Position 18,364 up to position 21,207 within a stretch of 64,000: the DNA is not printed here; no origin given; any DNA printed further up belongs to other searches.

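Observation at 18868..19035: HNH nuclease motif inserted into a MrfA/YprA-type DEAD-DUF1998 helicase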

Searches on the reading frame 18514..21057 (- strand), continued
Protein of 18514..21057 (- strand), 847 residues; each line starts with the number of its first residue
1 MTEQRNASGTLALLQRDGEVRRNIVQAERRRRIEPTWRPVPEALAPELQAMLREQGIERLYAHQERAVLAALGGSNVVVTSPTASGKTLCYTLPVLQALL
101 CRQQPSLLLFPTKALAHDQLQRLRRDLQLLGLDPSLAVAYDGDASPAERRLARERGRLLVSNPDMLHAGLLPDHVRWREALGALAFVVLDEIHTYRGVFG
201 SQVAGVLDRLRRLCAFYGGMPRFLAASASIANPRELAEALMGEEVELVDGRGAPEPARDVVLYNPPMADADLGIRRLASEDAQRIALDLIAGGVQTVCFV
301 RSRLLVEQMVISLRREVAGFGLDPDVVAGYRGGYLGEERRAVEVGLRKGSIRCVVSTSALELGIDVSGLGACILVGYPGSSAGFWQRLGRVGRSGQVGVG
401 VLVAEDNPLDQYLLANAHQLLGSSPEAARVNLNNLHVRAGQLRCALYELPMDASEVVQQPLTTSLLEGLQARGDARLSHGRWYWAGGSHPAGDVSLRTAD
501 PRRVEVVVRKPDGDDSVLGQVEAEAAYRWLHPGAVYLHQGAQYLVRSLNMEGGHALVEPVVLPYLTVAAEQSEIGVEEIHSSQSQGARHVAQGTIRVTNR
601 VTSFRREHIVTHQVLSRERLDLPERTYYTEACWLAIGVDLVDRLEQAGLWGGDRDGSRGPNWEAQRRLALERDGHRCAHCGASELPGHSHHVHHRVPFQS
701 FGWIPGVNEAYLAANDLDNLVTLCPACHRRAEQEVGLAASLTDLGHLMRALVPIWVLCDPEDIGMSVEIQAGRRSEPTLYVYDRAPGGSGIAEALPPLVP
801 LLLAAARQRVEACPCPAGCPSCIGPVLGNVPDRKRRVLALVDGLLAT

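Call 58: fold_search(model_id=the predicted structure, library=pdb)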
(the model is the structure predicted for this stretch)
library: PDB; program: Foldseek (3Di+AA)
matches with E <= 10: 1430; with E <= 0.001: 884
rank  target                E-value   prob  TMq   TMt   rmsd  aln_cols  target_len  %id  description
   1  6znp_A                3.6e-72  1.00  0.70  0.78   6.3       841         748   34  Crystal Structure of DUF1998 helicase MrfA bound to DNA (released 2020-11-25)
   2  6znq_B                4.7e-63  1.00  0.69  0.81   5.5       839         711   33  Crystal Structure of DUF1998 helicase MrfA bound to DNA and AMPPNP (released 2020-11-25)
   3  6znp_B                2.3e-62  1.00  0.67  0.79   5.6       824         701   33  Crystal Structure of DUF1998 helicase MrfA bound to DNA (released 2020-11-25)
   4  6zns                  2.6e-43  1.00  0.61  0.80   5.7       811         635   31  Crystal Structure of DUF1998 helicase MrfA (released 2020-11-25)
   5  5v9x_A                8.7e-18  1.00  0.46  0.50   4.5       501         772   24  Structure of Mycobacterium smegmatis helicase Lhr bound to ssDNA and AMP-PNP (released 2017-12-06)
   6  5a9j_B                8.2e-17  1.00  0.40  0.42   6.2       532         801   17  Crystal structure of the Helicase domain of human DNA polymerase theta, apo-form (released 2015-12-16)
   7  5a9j_D                1.7e-16  1.00  0.40  0.43   6.1       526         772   18  Crystal structure of the Helicase domain of human DNA polymerase theta, apo-form (released 2015-12-16)
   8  2va8_B                3.8e-16  1.00  0.40  0.48   6.0       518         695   19  DNA Repair Helicase Hel308 (released 2008-01-15)
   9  5a9j_A                4.4e-16  1.00  0.38  0.40   6.8       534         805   17  Crystal structure of the Helicase domain of human DNA polymerase theta, apo-form (released 2015-12-16)
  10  5a9j_C                4.6e-16  1.00  0.39  0.42   6.3       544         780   16  Crystal structure of the Helicase domain of human DNA polymerase theta, apo-form (released 2015-12-16)
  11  9asj_A                5.7e-16  1.00  0.39  0.43   6.4       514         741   18  Human DNA polymerase theta helicase domain in complex with AMP-PNP, dimer form (released 2024-06-26)
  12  9bha_B                6.0e-16  1.00  0.40  0.42   6.2       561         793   18  Human DNA polymerase theta helicase domain dimer bound to DNA in the microhomology annealed conformation (released 2024-05-01)
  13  9bha_A                6.6e-16  1.00  0.40  0.42   6.1       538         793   16  Human DNA polymerase theta helicase domain dimer bound to DNA in the microhomology annealed conformation (released 2024-05-01)
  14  9bh8_A                8.1e-16  1.00  0.39  0.42   6.4       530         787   18  Human DNA polymerase theta helicase domain dimer bound to DNA in the microhomology searching conformation (released 2024-05-01)
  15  9bh7_A                1.2e-15  1.00  0.40  0.44   5.9       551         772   18  Human DNA polymerase theta helicase domain dimer in the apo form (released 2024-05-01)
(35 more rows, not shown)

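Call 68: search_protein_families(library=padloc, proteins=[window:18514-21057:-], max_evalue=0.001)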
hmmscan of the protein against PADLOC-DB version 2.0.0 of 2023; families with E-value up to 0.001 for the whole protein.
window:18514-21057:- (847 aa): 51 families (the best 25 are shown)
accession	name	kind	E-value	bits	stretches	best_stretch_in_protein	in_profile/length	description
PDLC02503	BrxHI|BrxHII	-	9.7e-40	134.5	1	43-394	7-342/698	BrxHI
PDLC03960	SngC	-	7.3e-32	109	1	43-400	8-368/720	-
PDLC00037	DruE3|DruE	-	3.6e-28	95.9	3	59-240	101-309/2055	SNF2 family N-terminal domain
PDLC00013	DruE1|DruE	-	2e-26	90.3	4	58-125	90-169/1776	SNF2 family N-terminal domain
PDLC02501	BrxHI|BrxHII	-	7.3e-26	88.5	1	56-404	20-353/925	BrxHI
PDLC00035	DruE3|DruE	-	5.5e-21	72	2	56-240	99-309/1460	SNF2 family N-terminal domain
PDLC00036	DruE3|DruE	-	5.1e-20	68.2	3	61-209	94-264/2023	SNF2 family N-terminal domain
PDLC03928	PsyrT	-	5.5e-20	69.2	2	328-417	269-360/689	-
PDLC02864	DpdF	-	2.5e-19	67.5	1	47-404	9-338/610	DpdF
PDLC00015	DruE2|DruE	-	3.9e-19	65.9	2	52-100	87-138/1887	SNF2 family N-terminal domain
PDLC00051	DruE4|DruE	-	1.2e-18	64.2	2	55-100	88-134/1829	SNF2 family N-terminal domain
PDLC00014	DruE2|DruE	-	3e-18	62.7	1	54-100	102-149/1928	SNF2 family N-terminal domain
PDLC02570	DrmA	-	5.8e-16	56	1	181-421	407-652/851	DrmA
PDLC02872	DpdF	-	1.3e-15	55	2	66-193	167-298/859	DpdF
PDLC02859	DpdF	-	1.3e-15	54.8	1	51-405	92-426/545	DpdF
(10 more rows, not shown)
